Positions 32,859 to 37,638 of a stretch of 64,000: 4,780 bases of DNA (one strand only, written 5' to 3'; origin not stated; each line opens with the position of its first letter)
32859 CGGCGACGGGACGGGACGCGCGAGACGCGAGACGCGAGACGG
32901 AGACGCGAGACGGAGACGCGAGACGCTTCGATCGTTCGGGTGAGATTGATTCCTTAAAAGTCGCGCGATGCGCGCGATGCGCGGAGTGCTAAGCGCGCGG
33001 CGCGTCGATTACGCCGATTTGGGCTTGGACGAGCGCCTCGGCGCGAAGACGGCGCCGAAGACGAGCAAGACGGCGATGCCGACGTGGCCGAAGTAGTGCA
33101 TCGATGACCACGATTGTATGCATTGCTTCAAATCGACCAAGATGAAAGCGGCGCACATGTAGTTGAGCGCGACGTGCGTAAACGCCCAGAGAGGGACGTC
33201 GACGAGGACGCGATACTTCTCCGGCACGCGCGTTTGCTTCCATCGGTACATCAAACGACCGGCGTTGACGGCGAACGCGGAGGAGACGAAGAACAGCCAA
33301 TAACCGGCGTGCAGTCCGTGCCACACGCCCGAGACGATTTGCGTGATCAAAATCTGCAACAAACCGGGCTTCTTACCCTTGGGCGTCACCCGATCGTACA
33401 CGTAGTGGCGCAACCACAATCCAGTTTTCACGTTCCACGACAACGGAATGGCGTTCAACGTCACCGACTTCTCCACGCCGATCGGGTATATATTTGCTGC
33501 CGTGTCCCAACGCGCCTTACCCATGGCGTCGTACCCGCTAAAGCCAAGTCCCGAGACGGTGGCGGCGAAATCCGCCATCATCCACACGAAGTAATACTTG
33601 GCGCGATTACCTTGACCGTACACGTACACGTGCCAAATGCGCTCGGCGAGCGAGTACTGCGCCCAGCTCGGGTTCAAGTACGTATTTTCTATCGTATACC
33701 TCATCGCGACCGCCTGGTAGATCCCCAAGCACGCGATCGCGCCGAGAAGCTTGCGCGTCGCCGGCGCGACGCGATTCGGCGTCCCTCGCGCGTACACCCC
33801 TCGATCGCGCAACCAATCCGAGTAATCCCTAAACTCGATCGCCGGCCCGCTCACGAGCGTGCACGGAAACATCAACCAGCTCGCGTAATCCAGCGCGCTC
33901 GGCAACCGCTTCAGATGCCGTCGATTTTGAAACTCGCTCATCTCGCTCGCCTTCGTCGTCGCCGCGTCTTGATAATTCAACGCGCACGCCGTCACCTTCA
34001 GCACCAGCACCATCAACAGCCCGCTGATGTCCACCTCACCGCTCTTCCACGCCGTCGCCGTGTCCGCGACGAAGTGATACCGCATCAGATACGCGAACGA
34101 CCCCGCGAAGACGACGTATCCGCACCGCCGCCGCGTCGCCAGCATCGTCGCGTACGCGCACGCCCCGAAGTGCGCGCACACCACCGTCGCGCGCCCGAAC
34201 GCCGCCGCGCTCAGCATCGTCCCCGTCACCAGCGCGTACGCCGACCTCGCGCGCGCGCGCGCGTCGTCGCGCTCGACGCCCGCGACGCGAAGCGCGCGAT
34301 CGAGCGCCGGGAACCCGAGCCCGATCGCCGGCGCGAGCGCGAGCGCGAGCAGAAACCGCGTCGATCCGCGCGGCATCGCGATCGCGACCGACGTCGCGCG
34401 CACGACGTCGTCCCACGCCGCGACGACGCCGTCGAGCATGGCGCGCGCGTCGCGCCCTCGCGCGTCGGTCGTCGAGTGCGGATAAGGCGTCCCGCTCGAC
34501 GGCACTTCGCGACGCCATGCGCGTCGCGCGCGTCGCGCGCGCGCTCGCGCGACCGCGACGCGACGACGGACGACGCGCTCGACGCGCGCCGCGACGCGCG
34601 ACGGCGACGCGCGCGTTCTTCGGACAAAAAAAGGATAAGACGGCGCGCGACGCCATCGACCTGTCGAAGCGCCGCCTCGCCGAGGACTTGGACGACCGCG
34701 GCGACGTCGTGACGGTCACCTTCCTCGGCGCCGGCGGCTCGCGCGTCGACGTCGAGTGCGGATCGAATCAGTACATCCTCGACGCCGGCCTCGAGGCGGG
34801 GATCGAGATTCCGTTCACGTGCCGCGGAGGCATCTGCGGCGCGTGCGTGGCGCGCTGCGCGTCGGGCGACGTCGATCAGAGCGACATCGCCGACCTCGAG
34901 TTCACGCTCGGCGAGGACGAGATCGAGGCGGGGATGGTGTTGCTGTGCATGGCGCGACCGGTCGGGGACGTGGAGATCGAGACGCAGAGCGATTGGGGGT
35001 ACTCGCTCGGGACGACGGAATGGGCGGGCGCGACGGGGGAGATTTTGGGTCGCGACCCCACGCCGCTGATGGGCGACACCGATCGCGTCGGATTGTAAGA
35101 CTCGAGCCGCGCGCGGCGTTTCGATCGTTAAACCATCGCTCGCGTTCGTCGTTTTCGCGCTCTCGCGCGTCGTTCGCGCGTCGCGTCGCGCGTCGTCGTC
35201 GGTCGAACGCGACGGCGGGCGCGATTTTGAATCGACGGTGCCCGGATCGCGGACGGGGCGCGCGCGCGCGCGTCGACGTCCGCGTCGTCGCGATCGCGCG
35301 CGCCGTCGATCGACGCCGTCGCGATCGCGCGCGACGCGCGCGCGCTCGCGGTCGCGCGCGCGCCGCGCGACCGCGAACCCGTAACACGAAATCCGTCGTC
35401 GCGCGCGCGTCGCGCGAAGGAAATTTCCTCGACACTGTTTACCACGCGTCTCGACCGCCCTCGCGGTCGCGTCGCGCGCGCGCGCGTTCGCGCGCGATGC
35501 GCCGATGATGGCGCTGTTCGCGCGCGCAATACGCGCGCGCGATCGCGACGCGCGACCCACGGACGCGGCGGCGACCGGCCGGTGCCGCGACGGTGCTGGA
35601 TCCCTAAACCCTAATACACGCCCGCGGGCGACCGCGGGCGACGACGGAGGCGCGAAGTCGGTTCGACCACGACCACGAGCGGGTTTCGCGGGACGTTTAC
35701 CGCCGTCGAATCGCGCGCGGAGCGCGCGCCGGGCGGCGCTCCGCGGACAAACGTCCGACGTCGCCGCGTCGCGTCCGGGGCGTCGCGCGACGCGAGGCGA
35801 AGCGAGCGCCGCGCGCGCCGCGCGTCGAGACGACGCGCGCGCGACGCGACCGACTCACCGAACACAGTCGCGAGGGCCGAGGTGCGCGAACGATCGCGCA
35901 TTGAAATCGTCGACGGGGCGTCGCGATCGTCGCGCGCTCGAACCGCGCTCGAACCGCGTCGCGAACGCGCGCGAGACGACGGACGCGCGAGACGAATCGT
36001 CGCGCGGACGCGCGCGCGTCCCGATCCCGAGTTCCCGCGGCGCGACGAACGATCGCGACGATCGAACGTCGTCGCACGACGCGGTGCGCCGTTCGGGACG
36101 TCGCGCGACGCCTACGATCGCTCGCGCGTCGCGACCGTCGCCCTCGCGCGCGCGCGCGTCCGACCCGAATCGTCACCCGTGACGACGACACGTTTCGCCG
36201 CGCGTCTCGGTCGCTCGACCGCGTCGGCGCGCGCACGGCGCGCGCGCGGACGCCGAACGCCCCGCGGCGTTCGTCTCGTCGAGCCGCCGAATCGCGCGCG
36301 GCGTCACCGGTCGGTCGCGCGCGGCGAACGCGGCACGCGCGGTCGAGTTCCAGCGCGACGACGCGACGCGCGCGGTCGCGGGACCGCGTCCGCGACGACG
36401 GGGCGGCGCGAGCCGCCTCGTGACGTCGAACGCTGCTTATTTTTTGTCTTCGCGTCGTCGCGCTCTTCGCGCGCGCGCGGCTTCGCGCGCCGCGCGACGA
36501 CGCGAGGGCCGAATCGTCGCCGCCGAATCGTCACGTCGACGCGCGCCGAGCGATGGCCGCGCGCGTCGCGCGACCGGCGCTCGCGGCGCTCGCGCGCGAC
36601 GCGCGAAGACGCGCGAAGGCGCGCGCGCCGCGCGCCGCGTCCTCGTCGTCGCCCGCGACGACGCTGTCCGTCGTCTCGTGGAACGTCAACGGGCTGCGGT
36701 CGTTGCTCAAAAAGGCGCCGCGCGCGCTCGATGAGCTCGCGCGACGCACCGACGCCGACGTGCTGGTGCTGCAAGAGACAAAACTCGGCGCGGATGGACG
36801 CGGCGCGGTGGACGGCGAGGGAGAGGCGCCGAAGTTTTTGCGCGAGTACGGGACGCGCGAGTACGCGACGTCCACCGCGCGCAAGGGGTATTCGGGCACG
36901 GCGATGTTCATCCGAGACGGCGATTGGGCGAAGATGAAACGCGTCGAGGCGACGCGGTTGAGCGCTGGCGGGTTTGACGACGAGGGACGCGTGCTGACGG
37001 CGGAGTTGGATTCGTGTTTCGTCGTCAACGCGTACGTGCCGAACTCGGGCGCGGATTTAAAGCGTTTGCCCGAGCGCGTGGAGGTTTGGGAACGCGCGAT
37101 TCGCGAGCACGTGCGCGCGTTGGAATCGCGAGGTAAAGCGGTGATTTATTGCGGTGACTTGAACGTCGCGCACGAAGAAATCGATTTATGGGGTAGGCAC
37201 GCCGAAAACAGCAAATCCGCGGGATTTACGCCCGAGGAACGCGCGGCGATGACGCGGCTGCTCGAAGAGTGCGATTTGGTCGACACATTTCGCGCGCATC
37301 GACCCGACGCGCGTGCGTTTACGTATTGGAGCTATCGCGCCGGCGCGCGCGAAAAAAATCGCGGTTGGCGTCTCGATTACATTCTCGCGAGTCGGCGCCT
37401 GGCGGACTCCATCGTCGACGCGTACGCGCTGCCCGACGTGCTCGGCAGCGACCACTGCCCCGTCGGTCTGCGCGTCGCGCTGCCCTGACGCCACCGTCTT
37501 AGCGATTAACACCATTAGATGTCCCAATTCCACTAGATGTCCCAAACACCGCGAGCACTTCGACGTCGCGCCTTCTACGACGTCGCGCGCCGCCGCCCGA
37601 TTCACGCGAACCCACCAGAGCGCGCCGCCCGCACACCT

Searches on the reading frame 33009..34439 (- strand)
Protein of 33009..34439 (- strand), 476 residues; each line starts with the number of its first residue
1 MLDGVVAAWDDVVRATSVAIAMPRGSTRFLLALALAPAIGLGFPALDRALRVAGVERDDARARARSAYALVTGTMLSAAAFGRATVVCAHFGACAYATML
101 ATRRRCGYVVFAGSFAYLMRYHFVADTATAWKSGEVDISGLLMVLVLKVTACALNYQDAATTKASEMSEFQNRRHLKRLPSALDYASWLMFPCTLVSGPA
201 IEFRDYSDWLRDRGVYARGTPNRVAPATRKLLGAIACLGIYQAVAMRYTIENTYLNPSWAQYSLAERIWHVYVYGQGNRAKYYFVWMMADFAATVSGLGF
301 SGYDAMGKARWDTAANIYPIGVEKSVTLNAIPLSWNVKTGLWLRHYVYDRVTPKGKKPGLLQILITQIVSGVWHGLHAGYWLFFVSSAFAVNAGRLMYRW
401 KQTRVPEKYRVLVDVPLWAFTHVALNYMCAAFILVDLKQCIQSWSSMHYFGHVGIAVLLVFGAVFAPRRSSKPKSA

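Call 46: search_protein_families(library=pfam, proteins=[window:33009-34439:-], max_evalue=0.001)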
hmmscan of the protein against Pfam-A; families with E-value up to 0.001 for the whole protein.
window:33009-34439:- (476 aa): 1 family
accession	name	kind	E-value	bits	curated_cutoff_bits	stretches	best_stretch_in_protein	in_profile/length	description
PF03062.24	MBOAT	-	4.9e-42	144.8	27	1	128-429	6-332/337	MBOAT, membrane-bound O-acyltransferase family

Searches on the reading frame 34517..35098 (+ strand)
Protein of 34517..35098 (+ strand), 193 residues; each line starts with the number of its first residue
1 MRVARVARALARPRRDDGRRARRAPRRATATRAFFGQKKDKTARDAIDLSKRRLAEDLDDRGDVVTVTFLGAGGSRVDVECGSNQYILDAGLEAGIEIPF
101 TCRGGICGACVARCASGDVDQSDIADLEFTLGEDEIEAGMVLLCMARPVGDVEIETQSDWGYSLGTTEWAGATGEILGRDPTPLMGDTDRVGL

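Call 46: search_protein_families(library=pfam, proteins=[window:34517-35098:+], max_evalue=0.001)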
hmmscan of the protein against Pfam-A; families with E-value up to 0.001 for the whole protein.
window:34517-35098:+ (193 aa): 1 family
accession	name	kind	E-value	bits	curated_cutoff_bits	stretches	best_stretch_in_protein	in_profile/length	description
PF00111.32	Fer2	-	8.3e-16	58.1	21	1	74-148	5-76/77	2Fe-2S iron-sulfur cluster binding domain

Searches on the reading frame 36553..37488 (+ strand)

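Call 46: search_protein_families(library=pfam, proteins=[window:36553-37488:+], max_evalue=0.001)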
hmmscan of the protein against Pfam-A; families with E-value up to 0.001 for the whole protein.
window:36553-37488:+ (311 aa): 2 families
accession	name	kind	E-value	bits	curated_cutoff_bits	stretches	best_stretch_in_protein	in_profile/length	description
PF03372.29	Exo_endo_phos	-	1e-22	81.4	24.5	1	41-301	1-225/225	Endonuclease/Exonuclease/phosphatase family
PF14529.12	Exo_endo_phos_2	-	0.00019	21.7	27.4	1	157-304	3-116/117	Endonuclease-reverse transcriptase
